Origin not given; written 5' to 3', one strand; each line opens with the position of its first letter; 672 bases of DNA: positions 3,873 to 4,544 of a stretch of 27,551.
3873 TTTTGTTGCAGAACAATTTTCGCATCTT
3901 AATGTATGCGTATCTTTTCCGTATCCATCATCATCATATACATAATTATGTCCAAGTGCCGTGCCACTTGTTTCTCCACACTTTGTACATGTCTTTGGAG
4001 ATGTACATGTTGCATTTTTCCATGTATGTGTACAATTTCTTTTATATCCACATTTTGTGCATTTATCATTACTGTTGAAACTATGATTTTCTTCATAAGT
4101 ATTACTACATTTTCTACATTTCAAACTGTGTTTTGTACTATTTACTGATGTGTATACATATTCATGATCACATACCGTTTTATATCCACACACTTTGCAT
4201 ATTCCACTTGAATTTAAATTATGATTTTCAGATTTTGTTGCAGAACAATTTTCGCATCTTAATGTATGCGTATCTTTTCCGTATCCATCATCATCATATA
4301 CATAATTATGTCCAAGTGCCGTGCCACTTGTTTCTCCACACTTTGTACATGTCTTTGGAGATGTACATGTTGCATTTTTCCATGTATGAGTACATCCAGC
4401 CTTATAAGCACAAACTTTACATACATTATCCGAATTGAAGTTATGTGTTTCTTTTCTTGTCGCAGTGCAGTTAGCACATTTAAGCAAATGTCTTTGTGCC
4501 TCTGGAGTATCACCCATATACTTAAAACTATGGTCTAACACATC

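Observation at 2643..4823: Tandem arrays of extracellular CxxC/His mini-modules (zinc-ribbon-like spacing) that I cannot assign to a named family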

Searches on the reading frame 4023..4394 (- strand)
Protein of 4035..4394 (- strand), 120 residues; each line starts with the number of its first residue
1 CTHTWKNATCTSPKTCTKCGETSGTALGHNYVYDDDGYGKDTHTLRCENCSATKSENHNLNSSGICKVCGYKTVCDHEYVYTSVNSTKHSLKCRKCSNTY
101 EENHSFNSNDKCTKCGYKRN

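Call 8: search_protein_families(library=pfam, proteins=[window:4035-4394:-], max_evalue=10)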
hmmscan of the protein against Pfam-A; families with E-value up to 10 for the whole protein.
seq(120 aa): 10 families
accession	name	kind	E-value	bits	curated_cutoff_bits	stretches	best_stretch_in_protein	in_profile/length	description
PF00130.28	C1_1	-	1.2e-07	31.8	26.5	2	3-52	1-36/53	Phorbol esters/diacylglycerol binding domain (C1 domain)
PF09723.15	Zn_ribbon_8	-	0.093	13.2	34.4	1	92-116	7-33/41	Zinc ribbon domain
PF08271.17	Zn_Ribbon_TF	-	0.71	9.9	29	2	92-118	2-28/43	TFIIB zinc-binding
PF01155.25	HypA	-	1.4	9.4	28.9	1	84-118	64-95/112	Hydrogenase/urease nickel incorporation, metallochaperone, hypA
PF13240.11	Zn_Ribbon_1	-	1.4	9.3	25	1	111-118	1-8/23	zinc-ribbon domain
PF18912.6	DZR_2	-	1.8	8.9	27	0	88-117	19-44/56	Double zinc ribbon domain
PF19769.4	CPxCG_zf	-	3.4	7.9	27.2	1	16-57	1-36/183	CPxCG-related zinc finger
PF12773.13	DZR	-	6.2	7.5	27.3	0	11-70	10-45/45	Double zinc ribbon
PF18073.7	Zn_ribbon_LapB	-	8.1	6.7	25.7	0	16-29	3-16/28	Rubredoxin metal binding domain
PF25429.1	zf-POGZ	-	9.2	7.3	27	2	45-79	3-38/43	POGZ-like double zinc finger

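Call 9: search_solved_structures(query=window:4035-4394:-, max_evalue=10, show_alignments=3)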
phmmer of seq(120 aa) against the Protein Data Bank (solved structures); distinct sequences matched with E-value up to 10: 3.
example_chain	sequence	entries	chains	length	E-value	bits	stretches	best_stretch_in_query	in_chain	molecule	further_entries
8xxt_I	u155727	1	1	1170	6.8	10.3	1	54-84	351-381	M1249L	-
8xx5_I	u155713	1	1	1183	8.1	10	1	54-84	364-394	M1249L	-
8y0e_I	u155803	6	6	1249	8.8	9.9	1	54-83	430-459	M1249L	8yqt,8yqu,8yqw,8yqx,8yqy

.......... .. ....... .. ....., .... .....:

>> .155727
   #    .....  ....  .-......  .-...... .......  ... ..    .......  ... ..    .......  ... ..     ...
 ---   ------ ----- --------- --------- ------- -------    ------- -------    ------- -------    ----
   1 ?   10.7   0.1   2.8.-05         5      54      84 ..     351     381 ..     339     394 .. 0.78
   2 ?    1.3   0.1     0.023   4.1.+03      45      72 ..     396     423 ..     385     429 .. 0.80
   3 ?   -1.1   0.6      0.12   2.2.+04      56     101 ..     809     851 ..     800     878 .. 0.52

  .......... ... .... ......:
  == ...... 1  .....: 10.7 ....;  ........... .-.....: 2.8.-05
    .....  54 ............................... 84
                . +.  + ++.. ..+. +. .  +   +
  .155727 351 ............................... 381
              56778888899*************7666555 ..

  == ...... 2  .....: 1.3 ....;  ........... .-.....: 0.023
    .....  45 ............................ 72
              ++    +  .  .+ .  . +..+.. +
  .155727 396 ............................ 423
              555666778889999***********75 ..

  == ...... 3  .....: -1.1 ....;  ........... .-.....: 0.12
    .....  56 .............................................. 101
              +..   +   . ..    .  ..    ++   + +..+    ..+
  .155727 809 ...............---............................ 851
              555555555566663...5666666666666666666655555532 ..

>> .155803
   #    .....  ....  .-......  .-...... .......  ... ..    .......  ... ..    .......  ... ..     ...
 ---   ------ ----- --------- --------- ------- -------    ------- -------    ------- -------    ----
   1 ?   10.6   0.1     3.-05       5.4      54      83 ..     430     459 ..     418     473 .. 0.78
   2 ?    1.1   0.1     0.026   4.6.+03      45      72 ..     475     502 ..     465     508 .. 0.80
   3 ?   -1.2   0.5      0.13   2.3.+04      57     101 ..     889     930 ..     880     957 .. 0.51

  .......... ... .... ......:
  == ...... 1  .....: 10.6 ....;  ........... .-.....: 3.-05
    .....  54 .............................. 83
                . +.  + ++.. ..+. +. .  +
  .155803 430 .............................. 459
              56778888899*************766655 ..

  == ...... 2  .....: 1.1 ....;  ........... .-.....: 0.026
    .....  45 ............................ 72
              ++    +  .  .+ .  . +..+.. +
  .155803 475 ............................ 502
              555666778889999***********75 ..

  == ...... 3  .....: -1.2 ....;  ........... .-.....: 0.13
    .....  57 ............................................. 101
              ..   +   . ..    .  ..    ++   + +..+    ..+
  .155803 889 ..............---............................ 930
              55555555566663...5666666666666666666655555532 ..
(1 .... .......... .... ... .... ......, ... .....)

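Call 34: search_solved_structures(query=A1, max_evalue=10, show_alignments=3)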
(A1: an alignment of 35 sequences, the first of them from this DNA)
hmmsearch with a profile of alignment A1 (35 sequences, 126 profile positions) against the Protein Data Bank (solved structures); distinct sequences matched with E-value up to 10: 25.
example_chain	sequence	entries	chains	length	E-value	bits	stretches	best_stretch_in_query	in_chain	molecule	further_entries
9qa6_A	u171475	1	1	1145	0.021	18.1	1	78-124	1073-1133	IgA protease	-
3j79_c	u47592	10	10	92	0.046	17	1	39-104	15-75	60S ribosomal protein eL37 | Ribosomal protein L37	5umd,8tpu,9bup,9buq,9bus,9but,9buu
3jbn_Ac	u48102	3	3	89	0.05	16.9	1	39-104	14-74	60S ribosomal protein eL37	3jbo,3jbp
9nzq_A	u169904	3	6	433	0.13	15.5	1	73-124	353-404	Cas12f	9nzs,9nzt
9fhl_Y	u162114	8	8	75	0.23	14.7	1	74-122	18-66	Small ribosomal subunit protein eS31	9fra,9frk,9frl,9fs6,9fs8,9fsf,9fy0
4c2m_I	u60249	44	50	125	0.24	14.7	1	38-71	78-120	DNA-DIRECTED RNA POLYMERASE I SUBUNIT RPA12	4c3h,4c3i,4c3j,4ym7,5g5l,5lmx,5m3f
9ire_A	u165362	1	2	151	0.27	14.5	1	59-105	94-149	Ferric uptake regulation protein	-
8hr5_A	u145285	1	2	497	0.27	14.5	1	87-124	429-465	Transposase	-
2rsj_A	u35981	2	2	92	0.32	14.3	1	40-105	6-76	Zinc finger protein ZFAT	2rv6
7txc_E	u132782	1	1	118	0.35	14.1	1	14-101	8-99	Hypermethylated in cancer 2 protein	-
8c3a_AK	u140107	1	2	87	0.38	14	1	40-86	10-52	60S ribosomal protein L37-B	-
7pzy_AK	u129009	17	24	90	0.41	13.9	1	40-86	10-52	Ribosomal protein L37 | 60S ribosomal protein L37-B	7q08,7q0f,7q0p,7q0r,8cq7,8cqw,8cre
5wjq_D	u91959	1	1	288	0.47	13.7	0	9-121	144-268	Zinc finger protein 568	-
7wju_A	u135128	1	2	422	0.52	13.6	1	82-124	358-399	OrfB_Zn_ribbon domain-containing protein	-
8j3r_A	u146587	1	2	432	0.53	13.6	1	82-124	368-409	Transposase IS605 OrfB C-terminal domain-containing protein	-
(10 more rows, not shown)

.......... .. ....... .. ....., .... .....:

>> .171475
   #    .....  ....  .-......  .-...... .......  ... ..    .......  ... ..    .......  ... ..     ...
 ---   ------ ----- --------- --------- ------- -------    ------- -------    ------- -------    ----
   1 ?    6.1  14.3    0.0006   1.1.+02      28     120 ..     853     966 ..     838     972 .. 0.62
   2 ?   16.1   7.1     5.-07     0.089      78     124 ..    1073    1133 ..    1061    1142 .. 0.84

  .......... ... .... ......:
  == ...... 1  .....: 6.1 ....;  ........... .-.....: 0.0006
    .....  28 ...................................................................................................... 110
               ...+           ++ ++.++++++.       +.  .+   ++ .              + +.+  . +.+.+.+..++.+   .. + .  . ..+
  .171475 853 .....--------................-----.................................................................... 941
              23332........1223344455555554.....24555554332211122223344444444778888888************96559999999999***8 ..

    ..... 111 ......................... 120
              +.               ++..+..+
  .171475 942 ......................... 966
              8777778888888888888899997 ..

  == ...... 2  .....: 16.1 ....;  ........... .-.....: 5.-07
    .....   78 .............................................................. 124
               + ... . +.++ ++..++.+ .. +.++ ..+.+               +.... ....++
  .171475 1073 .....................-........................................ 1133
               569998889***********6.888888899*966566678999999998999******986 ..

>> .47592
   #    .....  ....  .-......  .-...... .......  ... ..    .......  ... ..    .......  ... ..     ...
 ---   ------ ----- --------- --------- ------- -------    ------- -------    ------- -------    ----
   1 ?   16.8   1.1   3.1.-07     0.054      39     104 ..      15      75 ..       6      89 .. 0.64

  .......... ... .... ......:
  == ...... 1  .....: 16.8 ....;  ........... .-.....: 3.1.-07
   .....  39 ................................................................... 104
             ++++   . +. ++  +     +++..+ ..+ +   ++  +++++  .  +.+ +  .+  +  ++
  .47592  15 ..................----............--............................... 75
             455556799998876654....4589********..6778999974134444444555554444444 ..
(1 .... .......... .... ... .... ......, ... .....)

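Call 36: predict_structure(alignment_id=A1)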
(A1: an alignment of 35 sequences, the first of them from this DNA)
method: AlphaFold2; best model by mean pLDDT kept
length: 124 residues; sequences in the alignment: 35
mean_pLDDT: 86.9   pTM: 0.52
mean pLDDT of the five models: 86.9, 86.8, 86.4, 86.3, 86.1
residues with pLDDT >= 90: 66; 70-90: 50; 50-70: 6; < 50: 2
segments of 3 or more residues with pLDDT < 50: none
pLDDT, mean of each block of 10 residues (from residue 1): 91 95 95 79 91 91 84 79 91 86 91 85 47
secondary structure, 60 per line:
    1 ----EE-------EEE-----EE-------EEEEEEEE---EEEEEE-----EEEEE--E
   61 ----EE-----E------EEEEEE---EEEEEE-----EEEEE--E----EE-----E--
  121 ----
elements in order: E14-16 E31-38 E42-47 E53-57 E79-84 E88-93 E99-103

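Call 42: fold_search(model_id=the predicted structure, library=pdb)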
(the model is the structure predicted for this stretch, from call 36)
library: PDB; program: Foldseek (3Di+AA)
matches with E <= 10: 310; with E <= 0.001: 0
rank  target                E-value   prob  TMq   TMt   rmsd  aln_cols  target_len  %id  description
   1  5ohq                  3.3e-01  0.35  0.19  0.21  13.5        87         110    7  Crystal structure of the KOW6-KOW7 domain of human DSIF (released 2017-09-13)
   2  4ytl_A                3.6e-01  0.28  0.19  0.23  15.5        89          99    9  Structure of the KOW2-KOW3 Domain of Transcription Elongation Factor Spt5. (released 2015-08-12)
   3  4m4z                  3.6e-01  0.15  0.18  0.15  15.2       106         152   10  SH3 and SH2 domains of human Src-like adaptor protein 2 (SLAP2) (released 2013-11-06)
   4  6hls_I                5.4e-01  0.08  0.16  0.18  23.2       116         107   14  Yeast apo RNA polymerase I* (released 2019-04-03)
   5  5fj9_I                5.7e-01  0.08  0.15  0.19  18.3       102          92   17  Cryo-EM structure of yeast apo RNA polymerase III at 4.6 A (released 2015-11-25)
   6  9f0x_H                6.8e-01  0.18  0.20  0.10  16.0        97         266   18  CryoEM structure of the F plasmid relaxosome in its pre-initiation state, derived from the ds-27_+143-R Locally-refine (released 2025-06-04)
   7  6xre_I                6.8e-01  0.08  0.16  0.16  18.3       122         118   12  Structure of the p53/RNA polymerase II assembly (released 2021-03-24)
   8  4c2m_I                6.8e-01  0.08  0.13  0.13  25.1       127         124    9  Structure of RNA polymerase I at 2.8 A resolution (released 2013-10-23)
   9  6hlq_I                8.0e-01  0.05  0.13  0.14  24.8       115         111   11  Yeast RNA polymerase I* elongation complex bound to nucleotide analog GMPCPP (released 2019-04-03)
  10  4qw2_A                8.5e-01  0.23  0.20  0.13  13.3        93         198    8  FMRP N-terminal domain (R138Q) (released 2014-12-03)
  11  9a6x_B                8.5e-01  0.20  0.21  0.14  13.8        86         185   10  Integrative model of PTAS-EFP by crosslinking MS and deep learning (released 2024-09-18)
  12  4c2m_X                8.5e-01  0.08  0.16  0.16  25.9       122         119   11  Structure of RNA polymerase I at 2.8 A resolution (released 2013-10-23)
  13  6rji                  1.1e+00  0.18  0.21  0.15  14.0        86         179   12  X-ray structure of the elongation factor P of S. aureus (released 2020-04-01)
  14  8rap_Z                1.1e+00  0.10  0.20  0.06  18.6       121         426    9  Structure of Sen1-ADP.BeF3 bound RNA Polymerase II pre-termination complex (released 2024-10-30)
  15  8ram_Z                1.3e+00  0.09  0.20  0.06  18.6       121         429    9  Structure of Sen1 bound RNA Polymerase II pre-termination complex (released 2024-10-30)
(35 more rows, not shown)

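Call 48: search_protein_representatives(alignment_id=A1)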
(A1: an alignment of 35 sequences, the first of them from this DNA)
Query: 35 sequences, 126 profile positions. Proteins with E-value up to 0.001 (for the whole library): 13158; up to 1e-10: 4463; up to 1e-30: 528. The best 150 are listed.
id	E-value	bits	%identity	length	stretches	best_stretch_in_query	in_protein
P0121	9.6e-194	649.4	-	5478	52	4-123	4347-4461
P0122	7.7e-168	565.7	-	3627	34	5-121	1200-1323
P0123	1.6e-159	538.8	-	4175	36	14-112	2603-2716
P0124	5.1e-151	511.3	-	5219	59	5-120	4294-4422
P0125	1.9e-147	499.8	-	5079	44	7-112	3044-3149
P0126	2.6e-144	489.7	-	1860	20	6-108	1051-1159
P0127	5.6e-143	485.4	-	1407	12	7-121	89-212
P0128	1.4e-141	480.8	-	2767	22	15-124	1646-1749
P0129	6.2e-132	449.7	-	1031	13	14-109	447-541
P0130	8.1e-128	436.4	-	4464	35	3-124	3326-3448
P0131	1.3e-122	419.5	-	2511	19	3-109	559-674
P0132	9.8e-121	413.5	-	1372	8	1-126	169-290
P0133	4.8e-117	401.5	-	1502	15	1-123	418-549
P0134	1.3e-115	396.9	-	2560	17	2-109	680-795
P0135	7.8e-113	387.9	-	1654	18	2-117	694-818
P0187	1.6e-63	228.6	-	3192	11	12-112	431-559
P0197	3.3e-60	217.9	-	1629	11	4-123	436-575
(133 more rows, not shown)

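Call 70: search_protein_families(library=pfam, proteins=[P0269, P0135, P0187, P0197], max_evalue=0.001)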
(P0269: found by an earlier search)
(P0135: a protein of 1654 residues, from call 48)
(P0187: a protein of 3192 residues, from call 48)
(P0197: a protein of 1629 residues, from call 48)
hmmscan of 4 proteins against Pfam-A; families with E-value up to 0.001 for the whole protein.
P0269 (1185 aa): 1 family
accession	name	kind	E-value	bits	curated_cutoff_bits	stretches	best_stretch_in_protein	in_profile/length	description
PF02368.24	Big_2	-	7.8e-12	45.4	22.8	3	910-971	19-79/79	Bacterial Ig-like domain (group 2)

P0135 (1654 aa): 0 families

P0187 (3192 aa): 3 families
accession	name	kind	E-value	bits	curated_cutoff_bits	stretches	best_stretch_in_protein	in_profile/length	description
PF00544.25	Pectate_lyase_4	-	1.5e-37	129.8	24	2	1143-1305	38-211/211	Pectate lyase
PF18283.7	CBM77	-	4.3e-34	117.6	25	2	1494-1603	3-108/108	Carbohydrate binding module 77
PF02368.24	Big_2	-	1.9e-15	57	22.8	1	1671-1749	1-79/79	Bacterial Ig-like domain (group 2)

P0197 (1629 aa): 0 families

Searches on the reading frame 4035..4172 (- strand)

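Call 8: search_protein_families(library=pfam, proteins=[window:4035-4172:-], max_evalue=10)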
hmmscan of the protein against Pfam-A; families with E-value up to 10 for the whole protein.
seq(46 aa): 9 families
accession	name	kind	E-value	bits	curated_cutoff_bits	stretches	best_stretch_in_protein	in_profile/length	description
PF01155.25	HypA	-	0.0028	18.1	28.9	1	10-44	64-95/112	Hydrogenase/urease nickel incorporation, metallochaperone, hypA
PF09723.15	Zn_ribbon_8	-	0.0087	16.5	34.4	1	18-42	7-33/41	Zinc ribbon domain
PF13240.11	Zn_Ribbon_1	-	0.052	13.8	25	2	37-44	1-8/23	zinc-ribbon domain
PF13920.12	zf-C3HC4_3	-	0.058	13.6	27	1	1-42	8-43/49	Zinc finger, C3HC4 type (RING finger)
PF18718.6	CxC5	-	0.068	13.8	26.9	1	13-39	45-68/117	CxC5 like cysteine cluster associated with KDZ transposases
PF24759.1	C2HC_ASCIZ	-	0.075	13.5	25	1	18-26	3-11/25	ASCIZ third C2HC zinc finger domain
PF02150.21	Zn_ribbon_RPB9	-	0.27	11.6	25.2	1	12-27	18-32/36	RNA polymerases M/15 Kd subunit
PF13717.11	Zn_ribbon_4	-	0.28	11.6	30.3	1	16-25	25-34/36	zinc-ribbon domain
PF00020.24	TNFR_c6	-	0.44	11.4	29.4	1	1-28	1-27/39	TNFR/NGFR cysteine-rich region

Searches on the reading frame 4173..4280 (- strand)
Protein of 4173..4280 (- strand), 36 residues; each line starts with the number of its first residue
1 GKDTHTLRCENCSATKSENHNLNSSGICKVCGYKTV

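Call 8: search_protein_families(library=pfam, proteins=[window:4173-4280:-], max_evalue=10)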
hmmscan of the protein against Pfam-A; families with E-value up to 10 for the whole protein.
seq(36 aa): 4 families
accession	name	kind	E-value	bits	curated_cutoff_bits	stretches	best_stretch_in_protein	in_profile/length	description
PF24560.1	zf-C2H2_OTU1_C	-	0.18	11.9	27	1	5-14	3-12/35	Ubiquitin thioesterase OTU1, C-terminal C2H2-type zinc finger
PF08271.17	Zn_Ribbon_TF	-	0.22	11.5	29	1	8-34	2-28/43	TFIIB zinc-binding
PF18073.7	Zn_ribbon_LapB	-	0.27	11.4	25.7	1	8-17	2-11/28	Rubredoxin metal binding domain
PF21349.2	RUBY_RBDX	-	0.49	10.3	26.5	1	28-33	3-8/30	Rubrerythrin, rubredoxin-like domain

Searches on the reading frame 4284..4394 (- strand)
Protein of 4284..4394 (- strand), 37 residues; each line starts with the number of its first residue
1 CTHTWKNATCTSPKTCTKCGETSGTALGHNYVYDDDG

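Call 8: search_protein_families(library=pfam, proteins=[window:4284-4394:-], max_evalue=10)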
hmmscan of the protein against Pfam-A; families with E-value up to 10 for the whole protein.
seq(37 aa): 3 families
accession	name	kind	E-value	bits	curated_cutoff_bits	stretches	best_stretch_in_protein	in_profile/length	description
PF00130.28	C1_1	-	0.0079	16.5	26.5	1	3-23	1-21/53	Phorbol esters/diacylglycerol binding domain (C1 domain)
PF02880.22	PGM_PMM_III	-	0.17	12.5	20.7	1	16-37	65-86/115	Phosphoglucomutase/phosphomannomutase, alpha/beta/alpha domain III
PF24205.1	Antiholin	-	0.35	11.2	27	1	3-25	61-81/96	T4-like virus antiholin family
